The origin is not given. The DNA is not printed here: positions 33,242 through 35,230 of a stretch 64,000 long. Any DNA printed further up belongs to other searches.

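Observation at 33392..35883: GlpC replaced by a di-heme-type membrane anchor fused to four Fe-S motifs, plus a separate HdrB-like CCG protein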

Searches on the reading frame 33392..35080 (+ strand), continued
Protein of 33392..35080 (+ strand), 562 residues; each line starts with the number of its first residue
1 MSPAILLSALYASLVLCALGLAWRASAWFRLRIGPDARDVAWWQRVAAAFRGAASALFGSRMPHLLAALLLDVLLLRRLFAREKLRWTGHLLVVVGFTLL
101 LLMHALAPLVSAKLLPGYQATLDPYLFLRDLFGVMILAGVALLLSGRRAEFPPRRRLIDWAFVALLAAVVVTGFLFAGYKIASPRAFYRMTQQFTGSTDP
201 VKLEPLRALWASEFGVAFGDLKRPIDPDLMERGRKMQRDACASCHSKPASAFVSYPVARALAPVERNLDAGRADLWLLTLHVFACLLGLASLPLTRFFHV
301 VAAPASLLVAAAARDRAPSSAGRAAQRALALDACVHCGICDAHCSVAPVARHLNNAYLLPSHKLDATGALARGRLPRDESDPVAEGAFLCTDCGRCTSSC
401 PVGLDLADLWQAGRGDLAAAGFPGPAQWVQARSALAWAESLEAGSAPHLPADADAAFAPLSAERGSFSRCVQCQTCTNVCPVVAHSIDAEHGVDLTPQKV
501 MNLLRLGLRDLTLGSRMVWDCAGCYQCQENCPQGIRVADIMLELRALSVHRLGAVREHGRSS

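Call 40: predict_structure(alignment_id=A2)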
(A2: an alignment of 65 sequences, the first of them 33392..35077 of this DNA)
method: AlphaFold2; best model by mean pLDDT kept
length: 562 residues; sequences in the alignment: 65
mean_pLDDT: 90.6   pTM: 0.86
mean pLDDT of the five models: 90.6, 90.5, 90.1, 90.0, 89.4
residues with pLDDT >= 90: 405; 70-90: 131; 50-70: 21; < 50: 5
segments of 3 or more residues with pLDDT < 50: 560-562
pLDDT, mean of each block of 10 residues (from residue 1): 91 97 95 93 96 93 96 96 95 96 93 92 94 97 81 80 94 97 95 92 97 96 95 96 93 98 96 95 96 91 96 91 96 92 89 90 94 92 90 91 95 94 85 88 63 75 84 90 74 80 91 90 90 91 89 73 31
secondary structure, 60 per line:
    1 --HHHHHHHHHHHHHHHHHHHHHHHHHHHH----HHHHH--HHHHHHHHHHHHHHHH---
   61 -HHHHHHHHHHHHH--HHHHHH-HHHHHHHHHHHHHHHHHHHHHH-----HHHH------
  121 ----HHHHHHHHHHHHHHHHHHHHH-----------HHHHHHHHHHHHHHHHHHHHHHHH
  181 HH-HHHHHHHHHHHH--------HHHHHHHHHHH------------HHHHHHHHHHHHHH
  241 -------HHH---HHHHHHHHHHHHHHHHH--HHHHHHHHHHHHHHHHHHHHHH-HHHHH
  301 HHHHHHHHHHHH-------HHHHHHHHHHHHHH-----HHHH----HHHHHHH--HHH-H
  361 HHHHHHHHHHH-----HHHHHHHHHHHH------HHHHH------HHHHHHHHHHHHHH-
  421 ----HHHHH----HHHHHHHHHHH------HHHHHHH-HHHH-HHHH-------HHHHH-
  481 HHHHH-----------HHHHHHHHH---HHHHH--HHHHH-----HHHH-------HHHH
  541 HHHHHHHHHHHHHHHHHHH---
elements in order: H3-30 H35-39 H42-57 H62-74 H77-82 H84-105 H111-114 H125-145 H157-182 H184-195 H204-214 H227-240 H254-270 H273-294 H296-312 H320-333 H339-342 H347-353 H360-371 H377-388 H395-399 H406-419 H425-429 H434-444 H451-457 H459-462 H464-467 H475-479 H481-485 H497-505 H509-513 H516-520 H526-529 H537-559

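Call 43: fold_search(model_id=the predicted structure, library=pdb)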
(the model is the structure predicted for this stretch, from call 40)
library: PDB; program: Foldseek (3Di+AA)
matches with E <= 10: 41; with E <= 0.001: 1
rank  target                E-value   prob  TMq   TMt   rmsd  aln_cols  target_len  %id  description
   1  9ojn                  3.1e-06  1.00  0.43  0.33   9.5       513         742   15  Structure of Mycobacterium smegmatis EtfD (released 2025-05-21)
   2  5odc_I                8.9e-02  1.00  0.13  0.41   6.4       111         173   30  Heterodisulfide reductase / [NiFe]-hydrogenase complex from Methanothermococcus thermolithotrophicus at 2.3 A resoluti (released 2017-08-30)
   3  8rvu_c                1.7e-01  1.00  0.14  0.41   4.6       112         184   23  CryoEM structure of the Elp-Hdr complex of Methanothermobacter marburgensis state 2 (composite structure) (released 2025-05-14)
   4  7bkb_C                1.7e-01  1.00  0.15  0.41   6.1       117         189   25  Formate dehydrogenase - heterodisulfide reductase - formylmethanofuran dehydrogenase complex from Methanospirillum hun (released 2021-09-29)
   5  8rwn_C                2.4e-01  1.00  0.15  0.42   5.7       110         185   24  CryoEM structure of the Hdr(ABC)2 subunits of the Elp-Hdr complex of Methanothermobacter marburgensis (released 2025-05-14)
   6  8rvu_C                2.4e-01  1.00  0.14  0.40   7.1       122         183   22  CryoEM structure of the Elp-Hdr complex of Methanothermobacter marburgensis state 2 (composite structure) (released 2025-05-14)
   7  5gpj_B                1.5e+00  0.06  0.12  0.10  30.7       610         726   14  Crystal Structure of Proton-Pumping Pyrophosphatase (released 2016-12-28)
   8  4q5s_F                2.3e+00  0.04  0.09  0.12  25.0       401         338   13  Thermus thermophilus RNA polymerase initially transcribing complex containing 6-mer RNA (released 2014-07-09)
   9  9a6l_B                2.5e+00  0.66  0.14  0.16   8.4       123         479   23  Integrative model of LUTA-LUTB by crosslinking MS and deep learning (released 2024-09-18)
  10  9a5k_A                2.9e+00  0.72  0.15  0.30   7.3       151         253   12  Integrative model of SDHB-SDHA by crosslinking MS and deep learning (released 2024-09-18)
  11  4z9g_B                3.3e+00  0.03  0.10  0.12  32.9       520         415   12  Crystal structure of human corticotropin-releasing factor receptor 1 (CRF1R) in complex with the antagonist CP-376395  (released 2016-06-29)
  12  9bly_A                3.8e+00  0.03  0.09  0.02  44.6       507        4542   10  Composite structure of full-length human dynein-1 in phi-particle conformation (released 2025-04-23)
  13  8glv_Me               4.0e+00  0.02  0.08  0.02  48.1       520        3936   10  96-nm repeat unit of doublet microtubules from Chlamydomonas reinhardtii flagella (released 2023-05-31)
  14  9a65_B                4.3e+00  0.04  0.10  0.09  52.6       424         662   10  Integrative model of YVAQ-MCPB by crosslinking MS and deep learning (released 2024-09-18)
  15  9e5c_6d               4.6e+00  0.02  0.09  0.02  47.3       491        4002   13  Cryo-EM structure of 96 nm repeat of microtubule doublet from T. brucei flagellum (released 2025-03-12)
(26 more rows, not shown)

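Call 75: search_protein_families(library=pfam, proteins=[P0193, P0196, P0232, P0157, P0205, P0207, P0208, P0236, P0225, P0241], max_evalue=0.001)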
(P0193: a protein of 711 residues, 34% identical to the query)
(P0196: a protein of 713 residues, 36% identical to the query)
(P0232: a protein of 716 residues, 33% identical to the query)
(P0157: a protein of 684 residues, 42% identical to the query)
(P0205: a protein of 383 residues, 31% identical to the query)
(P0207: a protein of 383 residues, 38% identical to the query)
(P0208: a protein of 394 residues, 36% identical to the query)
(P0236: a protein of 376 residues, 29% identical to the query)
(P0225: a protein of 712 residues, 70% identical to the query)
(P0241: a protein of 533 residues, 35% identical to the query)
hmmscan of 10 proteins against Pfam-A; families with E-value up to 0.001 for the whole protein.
P0193 (711 aa): 5 families
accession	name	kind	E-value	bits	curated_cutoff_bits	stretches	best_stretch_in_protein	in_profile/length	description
PF02754.22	CCG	-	7.4e-30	103.3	20.6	2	599-685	1-83/85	Cysteine-rich domain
PF13183.11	Fer4_8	-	6.4e-10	39.9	27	1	327-403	2-68/68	4Fe-4S dicluster domain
PF13534.11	Fer4_17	-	2.7e-06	28.3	22.2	1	329-404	1-61/61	4Fe-4S dicluster domain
PF12838.12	Fer4_7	-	0.00011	23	27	1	330-402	2-51/52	4Fe-4S dicluster domain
PF13237.11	Fer4_10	-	0.00063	20.1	25.5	1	325-400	4-53/53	4Fe-4S dicluster domain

P0196 (713 aa): 5 families
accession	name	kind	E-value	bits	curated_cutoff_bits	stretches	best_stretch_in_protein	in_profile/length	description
PF02754.22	CCG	-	3.6e-32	110.7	20.6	2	597-684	1-84/85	Cysteine-rich domain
PF13183.11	Fer4_8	-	2.8e-09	37.8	27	1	333-408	1-68/68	4Fe-4S dicluster domain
PF02665.19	Nitrate_red_gam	-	4.5e-06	26.9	22.9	0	89-183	50-146/217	Nitrate reductase gamma subunit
PF12838.12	Fer4_7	-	5.4e-05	24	27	1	337-408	2-52/52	4Fe-4S dicluster domain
PF13187.11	Fer4_9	-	0.0007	20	27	1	336-407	1-50/52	4Fe-4S dicluster domain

P0232 (716 aa): 7 families
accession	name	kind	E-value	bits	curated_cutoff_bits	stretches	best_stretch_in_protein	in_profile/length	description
PF02754.22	CCG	-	7.6e-33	112.9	20.6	2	602-690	1-85/85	Cysteine-rich domain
PF13183.11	Fer4_8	-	4.9e-11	43.4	27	1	331-414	1-68/68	4Fe-4S dicluster domain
PF13237.11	Fer4_10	-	2.2e-08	34.3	25.5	1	330-353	4-28/53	4Fe-4S dicluster domain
PF13534.11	Fer4_17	-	9.7e-07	29.7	22.2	1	334-414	1-60/61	4Fe-4S dicluster domain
PF12797.12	Fer4_2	-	0.00036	20.7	24.5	1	329-347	4-22/22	4Fe-4S binding domain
PF13746.11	Fer4_18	-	0.00082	20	27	0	389-418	50-79/114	4Fe-4S dicluster domain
PF12838.12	Fer4_7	-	0.00083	20.2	27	1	335-414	2-52/52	4Fe-4S dicluster domain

P0157 (684 aa): 9 families
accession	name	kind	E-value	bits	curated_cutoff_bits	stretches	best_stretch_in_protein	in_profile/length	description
PF13183.11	Fer4_8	-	5.7e-19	68.9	27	2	585-650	4-68/68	4Fe-4S dicluster domain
PF13187.11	Fer4_9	-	3.5e-11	43.4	27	1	586-649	2-50/52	4Fe-4S dicluster domain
PF13237.11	Fer4_10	-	5e-10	39.6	25.5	1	584-647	7-53/53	4Fe-4S dicluster domain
PF13534.11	Fer4_17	-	3.1e-09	37.7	22.2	1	586-650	2-60/61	4Fe-4S dicluster domain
PF12838.12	Fer4_7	-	2.3e-06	28.4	27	0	586-650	2-52/52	4Fe-4S dicluster domain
PF02665.19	Nitrate_red_gam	-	6.6e-06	26.3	22.9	0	265-310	164-209/217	Nitrate reductase gamma subunit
PF13484.11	Fer4_16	-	2e-05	25.7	30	0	586-648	2-65/66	4Fe-4S double cluster binding domain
PF12797.12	Fer4_2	-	7.4e-05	22.9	24.5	0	584-598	8-22/22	4Fe-4S binding domain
PF14697.11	Fer4_21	-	0.00065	20.2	35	0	439-460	36-57/59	4Fe-4S dicluster domain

P0205 (383 aa): 1 family
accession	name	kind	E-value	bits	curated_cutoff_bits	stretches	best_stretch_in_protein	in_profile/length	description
PF02665.19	Nitrate_red_gam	-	1.5e-08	35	22.9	1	277-312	174-208/217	Nitrate reductase gamma subunit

P0207 (383 aa): 1 family
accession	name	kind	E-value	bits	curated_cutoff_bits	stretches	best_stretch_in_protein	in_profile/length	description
PF02665.19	Nitrate_red_gam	-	3.1e-07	30.7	22.9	1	91-185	50-148/217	Nitrate reductase gamma subunit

P0208 (394 aa): 2 families
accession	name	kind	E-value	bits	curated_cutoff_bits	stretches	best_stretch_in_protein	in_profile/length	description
PF02665.19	Nitrate_red_gam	-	1.7e-08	34.8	22.9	1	98-197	44-146/217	Nitrate reductase gamma subunit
PF03600.22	CitMHS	-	0.00092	18.8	31.9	0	66-191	88-216/336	Citrate transporter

P0236 (376 aa): 1 family
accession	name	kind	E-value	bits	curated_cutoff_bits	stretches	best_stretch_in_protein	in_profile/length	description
PF02665.19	Nitrate_red_gam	-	2.6e-05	24.4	22.9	0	266-307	165-206/217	Nitrate reductase gamma subunit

P0225 (712 aa): 0 families

P0241 (533 aa): 4 families
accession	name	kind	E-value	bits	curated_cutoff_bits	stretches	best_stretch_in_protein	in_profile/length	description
PF02754.22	CCG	-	6.1e-32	110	20.6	2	422-508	2-84/85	Cysteine-rich domain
PF13183.11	Fer4_8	-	5e-10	40.2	27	1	156-231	1-68/68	4Fe-4S dicluster domain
PF13237.11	Fer4_10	-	1.1e-05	25.6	25.5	0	216-234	8-22/53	4Fe-4S dicluster domain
PF12838.12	Fer4_7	-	3.6e-05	24.6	27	1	160-230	2-51/52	4Fe-4S dicluster domain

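Call 76: find_encoding_contigs(protein=P0196, flank=7000, max_places=4)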
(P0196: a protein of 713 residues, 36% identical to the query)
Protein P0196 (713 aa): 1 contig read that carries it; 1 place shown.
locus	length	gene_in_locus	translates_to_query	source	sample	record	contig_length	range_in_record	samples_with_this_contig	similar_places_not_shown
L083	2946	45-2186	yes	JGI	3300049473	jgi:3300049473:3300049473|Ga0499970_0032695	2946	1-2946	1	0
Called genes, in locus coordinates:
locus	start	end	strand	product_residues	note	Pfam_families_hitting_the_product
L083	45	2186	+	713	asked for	PF02665:Nitrate_red_gam (faint), PF13183:Fer4_8, PF02754:CCG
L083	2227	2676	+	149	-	PF01597:GCV_H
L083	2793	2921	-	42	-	-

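Call 77: find_encoding_contigs(protein=P0232, flank=7000, max_places=4)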
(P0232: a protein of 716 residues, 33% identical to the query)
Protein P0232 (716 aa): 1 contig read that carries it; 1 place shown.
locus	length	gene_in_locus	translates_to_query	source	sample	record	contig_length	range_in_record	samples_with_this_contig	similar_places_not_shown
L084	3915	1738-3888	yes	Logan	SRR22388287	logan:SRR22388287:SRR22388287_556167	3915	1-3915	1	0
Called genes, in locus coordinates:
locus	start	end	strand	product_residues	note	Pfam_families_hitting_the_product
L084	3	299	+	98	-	?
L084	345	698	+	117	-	PF02635:DsrE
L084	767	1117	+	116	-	PF02635:DsrE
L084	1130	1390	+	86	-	PF04077:DsrH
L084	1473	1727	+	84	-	PF01206:TusA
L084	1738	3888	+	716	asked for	PF13237:Fer4_10 (faint), PF13183:Fer4_8, PF13534:Fer4_17 (weak), PF02754:CCG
